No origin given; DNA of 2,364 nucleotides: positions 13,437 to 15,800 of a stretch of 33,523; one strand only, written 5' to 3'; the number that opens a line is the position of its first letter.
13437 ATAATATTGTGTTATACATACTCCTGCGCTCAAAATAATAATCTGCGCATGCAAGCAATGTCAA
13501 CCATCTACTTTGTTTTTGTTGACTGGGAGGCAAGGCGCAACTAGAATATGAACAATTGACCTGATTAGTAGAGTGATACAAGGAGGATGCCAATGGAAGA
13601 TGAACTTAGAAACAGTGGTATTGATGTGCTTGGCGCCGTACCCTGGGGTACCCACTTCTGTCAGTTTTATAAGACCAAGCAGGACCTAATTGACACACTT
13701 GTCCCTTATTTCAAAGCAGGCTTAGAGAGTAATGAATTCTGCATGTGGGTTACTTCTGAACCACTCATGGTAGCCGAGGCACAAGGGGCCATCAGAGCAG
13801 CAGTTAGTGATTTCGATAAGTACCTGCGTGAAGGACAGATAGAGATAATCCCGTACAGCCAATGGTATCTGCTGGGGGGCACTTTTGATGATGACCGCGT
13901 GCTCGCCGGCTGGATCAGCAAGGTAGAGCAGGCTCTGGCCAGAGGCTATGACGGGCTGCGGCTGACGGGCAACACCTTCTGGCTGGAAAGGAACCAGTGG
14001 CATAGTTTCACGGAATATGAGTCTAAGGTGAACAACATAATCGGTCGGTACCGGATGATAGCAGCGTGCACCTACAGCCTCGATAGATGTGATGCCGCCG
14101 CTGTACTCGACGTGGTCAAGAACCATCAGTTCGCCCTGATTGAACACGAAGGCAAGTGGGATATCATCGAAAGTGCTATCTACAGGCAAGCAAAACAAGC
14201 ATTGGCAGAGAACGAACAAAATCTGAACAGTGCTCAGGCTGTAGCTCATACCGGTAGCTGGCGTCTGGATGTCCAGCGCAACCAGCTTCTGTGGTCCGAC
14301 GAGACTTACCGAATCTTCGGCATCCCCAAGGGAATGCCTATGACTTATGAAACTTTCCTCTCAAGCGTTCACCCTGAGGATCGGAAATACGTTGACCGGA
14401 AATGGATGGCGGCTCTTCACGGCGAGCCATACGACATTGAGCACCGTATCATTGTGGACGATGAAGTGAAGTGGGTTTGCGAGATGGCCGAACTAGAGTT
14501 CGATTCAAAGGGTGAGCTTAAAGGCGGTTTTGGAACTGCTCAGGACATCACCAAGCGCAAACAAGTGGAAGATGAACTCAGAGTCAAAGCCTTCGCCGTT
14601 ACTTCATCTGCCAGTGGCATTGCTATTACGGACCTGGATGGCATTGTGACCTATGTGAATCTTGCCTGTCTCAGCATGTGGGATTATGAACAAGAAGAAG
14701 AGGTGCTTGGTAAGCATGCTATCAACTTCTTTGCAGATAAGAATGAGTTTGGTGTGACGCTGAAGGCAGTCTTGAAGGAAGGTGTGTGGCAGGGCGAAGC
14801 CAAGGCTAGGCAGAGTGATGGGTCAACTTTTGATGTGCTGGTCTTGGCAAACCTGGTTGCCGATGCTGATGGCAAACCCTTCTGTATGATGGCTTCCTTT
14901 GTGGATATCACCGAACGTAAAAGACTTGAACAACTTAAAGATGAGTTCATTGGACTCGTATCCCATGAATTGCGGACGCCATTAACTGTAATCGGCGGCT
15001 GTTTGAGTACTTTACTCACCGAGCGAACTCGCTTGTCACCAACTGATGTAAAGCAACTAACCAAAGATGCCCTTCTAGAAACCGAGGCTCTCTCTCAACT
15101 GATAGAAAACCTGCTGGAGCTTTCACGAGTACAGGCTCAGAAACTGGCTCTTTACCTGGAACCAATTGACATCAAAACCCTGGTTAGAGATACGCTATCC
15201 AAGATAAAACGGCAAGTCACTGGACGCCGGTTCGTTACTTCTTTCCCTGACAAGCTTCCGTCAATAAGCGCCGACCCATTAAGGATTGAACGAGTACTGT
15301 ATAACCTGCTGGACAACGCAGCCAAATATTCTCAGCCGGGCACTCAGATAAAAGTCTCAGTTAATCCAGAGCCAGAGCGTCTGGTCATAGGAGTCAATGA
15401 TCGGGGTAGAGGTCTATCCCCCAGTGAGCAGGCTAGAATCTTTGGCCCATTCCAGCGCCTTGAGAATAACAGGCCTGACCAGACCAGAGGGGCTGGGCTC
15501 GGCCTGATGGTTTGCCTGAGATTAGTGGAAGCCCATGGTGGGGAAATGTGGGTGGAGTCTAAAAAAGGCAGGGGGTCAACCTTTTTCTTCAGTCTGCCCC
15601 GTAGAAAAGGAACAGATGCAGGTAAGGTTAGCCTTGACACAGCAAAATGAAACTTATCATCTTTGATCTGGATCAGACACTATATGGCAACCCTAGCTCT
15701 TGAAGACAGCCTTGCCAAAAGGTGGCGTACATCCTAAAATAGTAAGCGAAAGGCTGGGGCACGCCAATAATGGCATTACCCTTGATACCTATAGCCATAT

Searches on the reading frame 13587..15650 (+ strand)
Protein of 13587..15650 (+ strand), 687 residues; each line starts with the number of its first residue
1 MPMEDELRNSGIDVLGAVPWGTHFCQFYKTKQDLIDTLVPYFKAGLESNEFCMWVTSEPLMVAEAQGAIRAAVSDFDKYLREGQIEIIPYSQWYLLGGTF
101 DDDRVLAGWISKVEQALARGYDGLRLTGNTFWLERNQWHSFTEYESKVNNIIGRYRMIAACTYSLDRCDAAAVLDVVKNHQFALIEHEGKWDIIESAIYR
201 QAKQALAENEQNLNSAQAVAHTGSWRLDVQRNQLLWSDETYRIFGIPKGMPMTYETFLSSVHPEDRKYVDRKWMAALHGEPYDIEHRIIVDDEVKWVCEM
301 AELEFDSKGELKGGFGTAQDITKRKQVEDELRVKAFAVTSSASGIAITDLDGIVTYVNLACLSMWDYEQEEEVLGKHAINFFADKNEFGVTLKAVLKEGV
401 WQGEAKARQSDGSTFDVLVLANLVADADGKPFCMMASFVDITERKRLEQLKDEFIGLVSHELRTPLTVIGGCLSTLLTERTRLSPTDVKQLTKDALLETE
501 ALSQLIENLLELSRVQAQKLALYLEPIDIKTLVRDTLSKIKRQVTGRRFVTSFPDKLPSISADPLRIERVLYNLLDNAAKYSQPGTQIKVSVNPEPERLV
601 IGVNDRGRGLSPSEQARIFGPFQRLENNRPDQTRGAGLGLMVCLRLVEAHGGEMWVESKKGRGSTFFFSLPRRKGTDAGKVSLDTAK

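Call 8: search_protein_families(library=pfam, proteins=[window:13587-15650:+], max_evalue=0.01)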
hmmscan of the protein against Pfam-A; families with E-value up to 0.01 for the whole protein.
window:13587-15650:+ (687 aa): 8 families
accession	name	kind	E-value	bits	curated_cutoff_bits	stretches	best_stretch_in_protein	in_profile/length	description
PF14417.12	MEDS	-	2.7e-50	170.8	29.8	1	22-181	1-161/161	MEDS: MEthanogen/methylotroph, DcmR Sensory domain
PF02518.31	HATPase_c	-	1.2e-29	103.5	26.4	1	563-673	2-110/111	Histidine kinase-, DNA gyrase B-, and HSP90-like ATPase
PF08447.18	PAS_3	-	9.9e-17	61.4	25.6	2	234-311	2-82/89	PAS fold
PF00989.32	PAS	-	7.3e-15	55.4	22.6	2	220-321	10-113/113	PAS fold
PF00512.31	HisKA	-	3.6e-14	53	26.9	1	451-517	2-65/66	His Kinase A (phospho-acceptor) domain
PF13426.13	PAS_9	-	1.7e-11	44.8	27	1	344-443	3-103/103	PAS domain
PF08448.16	PAS_4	-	5.1e-09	36.8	23.1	1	339-446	2-110/110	PAS fold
PF13188.13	PAS_8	-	0.00017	21.8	21.8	1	338-386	7-55/65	PAS domain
